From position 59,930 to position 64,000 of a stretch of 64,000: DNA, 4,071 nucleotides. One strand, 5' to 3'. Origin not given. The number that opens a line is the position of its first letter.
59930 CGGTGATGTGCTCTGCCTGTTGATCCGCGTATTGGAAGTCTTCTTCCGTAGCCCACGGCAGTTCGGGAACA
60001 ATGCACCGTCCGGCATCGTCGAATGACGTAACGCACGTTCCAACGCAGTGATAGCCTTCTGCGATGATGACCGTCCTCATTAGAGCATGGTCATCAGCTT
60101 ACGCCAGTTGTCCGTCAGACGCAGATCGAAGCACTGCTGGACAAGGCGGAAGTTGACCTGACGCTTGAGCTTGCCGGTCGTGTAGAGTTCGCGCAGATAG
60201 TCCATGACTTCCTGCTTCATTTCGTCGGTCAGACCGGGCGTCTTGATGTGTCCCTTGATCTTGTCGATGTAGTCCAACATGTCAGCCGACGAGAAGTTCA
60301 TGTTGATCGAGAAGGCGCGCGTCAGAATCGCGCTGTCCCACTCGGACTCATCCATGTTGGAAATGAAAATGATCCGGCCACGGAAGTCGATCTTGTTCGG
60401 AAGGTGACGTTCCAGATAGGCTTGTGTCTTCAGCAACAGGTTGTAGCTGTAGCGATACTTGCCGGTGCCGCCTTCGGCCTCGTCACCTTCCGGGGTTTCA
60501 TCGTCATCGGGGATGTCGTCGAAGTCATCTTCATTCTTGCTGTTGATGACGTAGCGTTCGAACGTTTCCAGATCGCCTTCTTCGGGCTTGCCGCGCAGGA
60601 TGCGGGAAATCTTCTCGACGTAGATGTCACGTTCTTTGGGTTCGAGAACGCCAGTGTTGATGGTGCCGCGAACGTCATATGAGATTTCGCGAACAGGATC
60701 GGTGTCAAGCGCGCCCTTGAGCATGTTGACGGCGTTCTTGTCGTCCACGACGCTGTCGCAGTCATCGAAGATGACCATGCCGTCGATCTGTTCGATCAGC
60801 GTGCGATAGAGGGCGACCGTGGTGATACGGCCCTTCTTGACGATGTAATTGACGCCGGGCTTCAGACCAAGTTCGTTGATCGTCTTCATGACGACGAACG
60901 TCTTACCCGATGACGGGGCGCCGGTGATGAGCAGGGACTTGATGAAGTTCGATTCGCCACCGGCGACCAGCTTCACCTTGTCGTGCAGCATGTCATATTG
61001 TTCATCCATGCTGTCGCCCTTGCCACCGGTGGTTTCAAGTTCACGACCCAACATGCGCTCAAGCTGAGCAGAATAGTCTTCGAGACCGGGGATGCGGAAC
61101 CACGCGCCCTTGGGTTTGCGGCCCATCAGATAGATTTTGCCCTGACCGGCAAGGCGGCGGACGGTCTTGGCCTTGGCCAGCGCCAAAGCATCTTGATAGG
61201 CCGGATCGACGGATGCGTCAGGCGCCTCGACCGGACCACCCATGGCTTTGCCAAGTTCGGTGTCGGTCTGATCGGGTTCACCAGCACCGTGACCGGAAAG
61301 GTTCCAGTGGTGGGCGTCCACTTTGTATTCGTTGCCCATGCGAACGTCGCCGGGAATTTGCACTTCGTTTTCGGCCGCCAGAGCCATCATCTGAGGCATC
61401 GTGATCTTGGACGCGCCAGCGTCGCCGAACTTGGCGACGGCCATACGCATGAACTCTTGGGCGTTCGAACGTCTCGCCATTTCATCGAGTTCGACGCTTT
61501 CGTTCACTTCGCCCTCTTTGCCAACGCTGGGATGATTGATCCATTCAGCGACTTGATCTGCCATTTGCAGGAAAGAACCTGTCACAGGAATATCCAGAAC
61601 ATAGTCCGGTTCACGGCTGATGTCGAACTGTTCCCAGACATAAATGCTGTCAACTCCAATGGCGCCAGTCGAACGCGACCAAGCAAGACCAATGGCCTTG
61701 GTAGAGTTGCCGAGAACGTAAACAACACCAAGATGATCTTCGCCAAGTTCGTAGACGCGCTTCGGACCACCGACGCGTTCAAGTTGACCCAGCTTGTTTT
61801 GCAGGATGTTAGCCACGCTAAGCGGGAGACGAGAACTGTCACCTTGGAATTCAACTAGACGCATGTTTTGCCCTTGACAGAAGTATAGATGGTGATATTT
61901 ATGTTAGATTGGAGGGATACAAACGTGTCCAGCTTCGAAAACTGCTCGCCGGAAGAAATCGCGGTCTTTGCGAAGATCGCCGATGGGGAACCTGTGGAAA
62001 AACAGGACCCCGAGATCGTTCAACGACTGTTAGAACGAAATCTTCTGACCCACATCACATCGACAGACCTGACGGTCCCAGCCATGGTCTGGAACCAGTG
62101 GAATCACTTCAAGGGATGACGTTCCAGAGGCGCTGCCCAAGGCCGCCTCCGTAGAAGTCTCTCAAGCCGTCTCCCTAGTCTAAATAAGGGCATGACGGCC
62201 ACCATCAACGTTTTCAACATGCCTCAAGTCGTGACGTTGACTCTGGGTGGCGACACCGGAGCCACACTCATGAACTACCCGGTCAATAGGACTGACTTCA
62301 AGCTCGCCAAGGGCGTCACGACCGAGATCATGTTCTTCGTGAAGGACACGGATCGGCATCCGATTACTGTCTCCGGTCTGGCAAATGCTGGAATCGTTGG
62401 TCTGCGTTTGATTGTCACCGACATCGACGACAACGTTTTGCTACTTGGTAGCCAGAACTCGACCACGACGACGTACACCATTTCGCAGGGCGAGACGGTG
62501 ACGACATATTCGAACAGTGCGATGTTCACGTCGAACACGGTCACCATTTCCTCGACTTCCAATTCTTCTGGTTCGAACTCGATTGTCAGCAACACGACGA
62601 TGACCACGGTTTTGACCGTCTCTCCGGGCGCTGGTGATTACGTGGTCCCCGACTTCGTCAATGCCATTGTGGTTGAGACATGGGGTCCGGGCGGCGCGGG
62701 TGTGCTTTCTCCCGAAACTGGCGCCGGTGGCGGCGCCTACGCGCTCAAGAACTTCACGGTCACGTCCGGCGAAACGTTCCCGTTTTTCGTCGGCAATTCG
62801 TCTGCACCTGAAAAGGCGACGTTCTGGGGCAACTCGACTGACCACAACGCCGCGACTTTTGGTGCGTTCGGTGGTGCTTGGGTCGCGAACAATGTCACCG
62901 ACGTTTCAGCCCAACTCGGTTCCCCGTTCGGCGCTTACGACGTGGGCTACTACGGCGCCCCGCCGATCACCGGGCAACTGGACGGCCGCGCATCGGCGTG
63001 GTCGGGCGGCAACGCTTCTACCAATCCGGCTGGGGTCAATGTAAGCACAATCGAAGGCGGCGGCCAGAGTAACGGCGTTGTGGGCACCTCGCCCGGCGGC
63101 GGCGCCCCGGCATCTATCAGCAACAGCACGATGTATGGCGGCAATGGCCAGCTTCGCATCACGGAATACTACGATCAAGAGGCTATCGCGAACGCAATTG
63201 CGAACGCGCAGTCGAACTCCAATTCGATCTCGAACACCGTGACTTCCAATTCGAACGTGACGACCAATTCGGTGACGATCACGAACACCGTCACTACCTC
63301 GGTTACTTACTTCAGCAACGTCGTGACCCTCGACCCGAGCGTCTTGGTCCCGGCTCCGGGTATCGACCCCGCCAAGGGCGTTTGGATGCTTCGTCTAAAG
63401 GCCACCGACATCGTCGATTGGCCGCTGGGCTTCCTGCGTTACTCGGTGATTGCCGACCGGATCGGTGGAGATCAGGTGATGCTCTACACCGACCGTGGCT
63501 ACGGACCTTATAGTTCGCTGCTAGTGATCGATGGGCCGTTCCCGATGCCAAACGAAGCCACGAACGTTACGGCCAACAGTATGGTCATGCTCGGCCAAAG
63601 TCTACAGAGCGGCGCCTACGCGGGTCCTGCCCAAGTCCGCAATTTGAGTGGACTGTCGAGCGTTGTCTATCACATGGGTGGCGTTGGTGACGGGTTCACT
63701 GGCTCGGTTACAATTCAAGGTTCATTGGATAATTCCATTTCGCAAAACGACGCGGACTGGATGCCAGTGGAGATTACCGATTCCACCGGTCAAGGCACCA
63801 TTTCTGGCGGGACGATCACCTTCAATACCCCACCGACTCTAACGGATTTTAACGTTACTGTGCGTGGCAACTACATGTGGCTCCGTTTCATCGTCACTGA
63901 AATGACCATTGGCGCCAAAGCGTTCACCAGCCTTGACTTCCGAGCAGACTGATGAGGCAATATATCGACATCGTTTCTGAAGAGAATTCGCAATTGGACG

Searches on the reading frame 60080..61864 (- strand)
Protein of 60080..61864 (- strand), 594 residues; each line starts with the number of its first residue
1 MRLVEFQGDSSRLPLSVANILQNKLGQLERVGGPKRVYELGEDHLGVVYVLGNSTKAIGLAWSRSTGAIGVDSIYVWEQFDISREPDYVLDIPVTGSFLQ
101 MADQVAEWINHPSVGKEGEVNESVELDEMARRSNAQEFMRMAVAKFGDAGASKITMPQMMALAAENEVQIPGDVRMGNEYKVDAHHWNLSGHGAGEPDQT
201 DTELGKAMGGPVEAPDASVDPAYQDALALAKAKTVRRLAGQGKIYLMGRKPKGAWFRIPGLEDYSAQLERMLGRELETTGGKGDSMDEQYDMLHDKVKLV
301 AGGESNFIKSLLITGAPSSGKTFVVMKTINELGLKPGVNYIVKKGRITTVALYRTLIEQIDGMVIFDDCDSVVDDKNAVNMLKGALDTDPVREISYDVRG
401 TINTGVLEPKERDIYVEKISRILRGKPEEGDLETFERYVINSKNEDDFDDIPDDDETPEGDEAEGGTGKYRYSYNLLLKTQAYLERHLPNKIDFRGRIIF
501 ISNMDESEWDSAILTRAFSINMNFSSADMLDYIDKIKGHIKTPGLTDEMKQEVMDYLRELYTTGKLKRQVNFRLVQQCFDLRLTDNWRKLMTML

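Call 6: search_dna_similar(query=window:60080-61864:-, collection=phages, mode=protein, max_rows=15)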
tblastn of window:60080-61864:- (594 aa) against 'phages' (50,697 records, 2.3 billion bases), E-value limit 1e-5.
Records with a match: 187; places in all: 187; records where one place covers at least 80% of the query: 0.
Best place of each record, by identity: <60% 187.
By first word of the organism name: Vibrio 60; Acinetobacter 49; Aeromonas 17; Escherichia 17; Pseudomonas 11; Klebsiella 8; Bacteroides 6; Yersinia 4; Cronobacter 4; Agrobacterium 2; and 8 more.
By host as written in the record: - 68; Acinetobacter baumannii 10; Pseudomonas aeruginosa PAO1 5; Aeromonas salmonicida 5; Klebsiella pneumoniae 5; Escherichia coli 4; Pseudomonas aeruginosa 3; Aeromonas hydrophila BIOTECH 10089 3; and 60 more.
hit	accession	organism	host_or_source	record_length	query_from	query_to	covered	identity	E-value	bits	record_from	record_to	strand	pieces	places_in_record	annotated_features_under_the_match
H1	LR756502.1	uncultured phage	metagenomic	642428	262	589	43%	35.3%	2e-17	159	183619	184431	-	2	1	record has no annotation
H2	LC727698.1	Pseudomonas phage sp. 30-3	Pseudomonas aeruginosa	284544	216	396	30%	27.5%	2e-11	73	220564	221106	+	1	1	hypothetical protein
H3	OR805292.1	Pseudomonas phage Cassandra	Pseudomonas aeruginosa PAO1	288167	216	396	30%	27.5%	3e-11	73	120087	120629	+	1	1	hypothetical protein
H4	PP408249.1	Pseudomonas phage vB_Pa-PAC2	Pseudomonas aeruginosa PAO1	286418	216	396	30%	27.5%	2e-10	70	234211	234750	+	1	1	thioredoxin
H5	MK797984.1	Pseudomonas phage vB_PaeM_PA5oct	-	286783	216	396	30%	27.5%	2e-10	70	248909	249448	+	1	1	thioredoxin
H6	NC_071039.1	Pseudomonas phage vB_PaeM_PA5oct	-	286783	216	396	30%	27.5%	2e-10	70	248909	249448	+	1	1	unknown function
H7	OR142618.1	Pseudomonas phage Callisto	Pseudomonas aeruginosa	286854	216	396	30%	27.5%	2e-10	70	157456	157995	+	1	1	hypothetical protein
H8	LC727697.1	Pseudomonas phage sp. 30-2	Pseudomonas aeruginosa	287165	216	396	30%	27.5%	2e-10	70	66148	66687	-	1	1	hypothetical protein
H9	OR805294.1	Pseudomonas phage Ettore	Pseudomonas aeruginosa PAO1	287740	216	396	30%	27.5%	2e-10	70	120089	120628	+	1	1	hypothetical protein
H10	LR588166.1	Pseudomonas phage vB_PaeM_MIJ3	-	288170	216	396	30%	27.5%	2e-10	70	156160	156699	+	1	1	hypothetical protein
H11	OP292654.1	Xanthomonas phage XbC2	Xanthomonas vesicatoria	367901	239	396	27%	28.4%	3e-7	60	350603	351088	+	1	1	hypothetical protein (x2)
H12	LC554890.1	Ralstonia phage RP13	Ralstonia solanacearum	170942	286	406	20%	36.6%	2e-13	80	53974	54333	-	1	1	hypothetical protein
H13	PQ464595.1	Erwinia phage Kaldavass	Erwinia aphidicola W09_2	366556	239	396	27%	27.8%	7e-6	56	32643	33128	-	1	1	hypothetical protein | HNH endonuclease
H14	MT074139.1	Bacteroides phage DAC19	Bacteroides thetaiotaomicron VPI-5487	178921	285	408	21%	35.3%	2e-11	73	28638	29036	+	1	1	hypothetical protein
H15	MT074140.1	Bacteroides phage DAC20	Bacteroides thetaiotaomicron VPI-5488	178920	285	408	21%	35.3%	2e-11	73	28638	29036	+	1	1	hypothetical protein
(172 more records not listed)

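Call 7: search_protein_families(library=pfam, proteins=[window:60080-61864:-])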
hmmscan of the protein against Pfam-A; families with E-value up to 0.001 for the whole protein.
window:60080-61864:- (594 aa): 0 families

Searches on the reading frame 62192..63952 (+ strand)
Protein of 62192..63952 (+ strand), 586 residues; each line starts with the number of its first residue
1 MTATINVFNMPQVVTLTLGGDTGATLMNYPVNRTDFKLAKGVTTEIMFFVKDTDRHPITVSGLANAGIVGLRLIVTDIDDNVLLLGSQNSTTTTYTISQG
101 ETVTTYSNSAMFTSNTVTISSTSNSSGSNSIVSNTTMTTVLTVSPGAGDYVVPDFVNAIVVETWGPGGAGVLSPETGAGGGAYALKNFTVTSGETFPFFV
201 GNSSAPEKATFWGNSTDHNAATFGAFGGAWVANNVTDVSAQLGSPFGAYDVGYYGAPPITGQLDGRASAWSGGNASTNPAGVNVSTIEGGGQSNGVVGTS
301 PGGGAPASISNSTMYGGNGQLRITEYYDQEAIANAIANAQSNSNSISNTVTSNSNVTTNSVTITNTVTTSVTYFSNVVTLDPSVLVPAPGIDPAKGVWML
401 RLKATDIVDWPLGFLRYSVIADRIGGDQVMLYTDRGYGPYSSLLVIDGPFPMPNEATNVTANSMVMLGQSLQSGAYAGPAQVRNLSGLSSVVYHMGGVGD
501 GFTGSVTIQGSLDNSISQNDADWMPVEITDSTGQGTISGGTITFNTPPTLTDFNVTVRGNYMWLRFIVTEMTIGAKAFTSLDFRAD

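Call 7: search_protein_families(library=pfam, proteins=[window:62192-63952:+])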
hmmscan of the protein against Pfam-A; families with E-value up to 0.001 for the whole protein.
window:62192-63952:+ (586 aa): 0 families

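Call 27: find_encoding_contigs(protein=window:62192-63952:+, flank=10000, max_places=4)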
Protein window:62192-63952:+ (586 aa): 1 contig read that carries it; 1 place shown.
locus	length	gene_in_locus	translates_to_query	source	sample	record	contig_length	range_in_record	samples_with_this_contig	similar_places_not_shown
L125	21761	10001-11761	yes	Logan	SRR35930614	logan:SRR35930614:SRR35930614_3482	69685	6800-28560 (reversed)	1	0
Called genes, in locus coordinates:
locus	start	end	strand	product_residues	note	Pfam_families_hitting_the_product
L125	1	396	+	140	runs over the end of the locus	-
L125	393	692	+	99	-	-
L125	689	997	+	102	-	PF20274:cREC_REC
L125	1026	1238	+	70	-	-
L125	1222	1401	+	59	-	-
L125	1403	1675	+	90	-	-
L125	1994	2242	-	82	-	-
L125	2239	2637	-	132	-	-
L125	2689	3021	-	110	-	-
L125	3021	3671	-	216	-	-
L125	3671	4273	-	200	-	-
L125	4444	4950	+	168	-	-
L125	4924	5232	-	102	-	-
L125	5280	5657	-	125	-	-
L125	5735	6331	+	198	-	-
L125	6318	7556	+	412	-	-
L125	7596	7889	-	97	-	-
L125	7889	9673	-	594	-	-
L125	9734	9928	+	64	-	-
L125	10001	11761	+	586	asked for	-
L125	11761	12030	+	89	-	-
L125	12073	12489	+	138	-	-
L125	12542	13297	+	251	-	PF00149:Metallophos, PF12850:Metallophos_2 (weak)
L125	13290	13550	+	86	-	-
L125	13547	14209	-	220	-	-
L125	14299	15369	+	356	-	-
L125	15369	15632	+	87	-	-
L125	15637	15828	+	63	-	-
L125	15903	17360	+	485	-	PF13481:AAA_25 (weak), PF03796:DnaB_C, PF06745:ATPase, PF23442:DUF7125 (faint)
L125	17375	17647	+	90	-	-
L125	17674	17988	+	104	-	-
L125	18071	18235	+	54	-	-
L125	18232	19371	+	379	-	-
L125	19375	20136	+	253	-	-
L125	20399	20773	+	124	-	-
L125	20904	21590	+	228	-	PF13365:Trypsin_2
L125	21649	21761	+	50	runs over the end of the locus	-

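Call 64: search_protein_families(library=phrogs, max_evalue=0.01, proteins=[L125:14299-15369:+])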
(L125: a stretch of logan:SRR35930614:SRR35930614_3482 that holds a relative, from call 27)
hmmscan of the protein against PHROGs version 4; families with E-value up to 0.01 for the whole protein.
L125:14299-15369:+ (356 aa): 4 families
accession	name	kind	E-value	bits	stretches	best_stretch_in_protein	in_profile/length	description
phrog_47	-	DNA, RNA and nucleotide metabolism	1.3e-26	94.4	1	25-331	45-328/947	DNA primase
phrog_6444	-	DNA, RNA and nucleotide metabolism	5.3e-08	33.1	1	184-297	200-327/577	DNA primase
phrog_849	-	DNA, RNA and nucleotide metabolism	5.4e-06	26.6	1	157-288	149-302/435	DNA primase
phrog_239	-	DNA, RNA and nucleotide metabolism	0.00037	20.5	1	32-328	42-299/801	DNA primase/helicase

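Call 65: search_protein_families(library=pfam, max_evalue=1, proteins=[L125:14299-15369:+])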
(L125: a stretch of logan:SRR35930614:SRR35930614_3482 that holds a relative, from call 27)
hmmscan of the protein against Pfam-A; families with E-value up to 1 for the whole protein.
L125:14299-15369:+ (356 aa): 2 families
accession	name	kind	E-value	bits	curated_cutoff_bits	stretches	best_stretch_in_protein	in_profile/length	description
PF13155.12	Toprim_2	-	4e-05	24.3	22.1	1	242-293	4-63/88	Toprim-like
PF08275.17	DNAG_N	-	0.028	14.9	26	1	183-220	74-110/128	DNA primase catalytic core, N-terminal domain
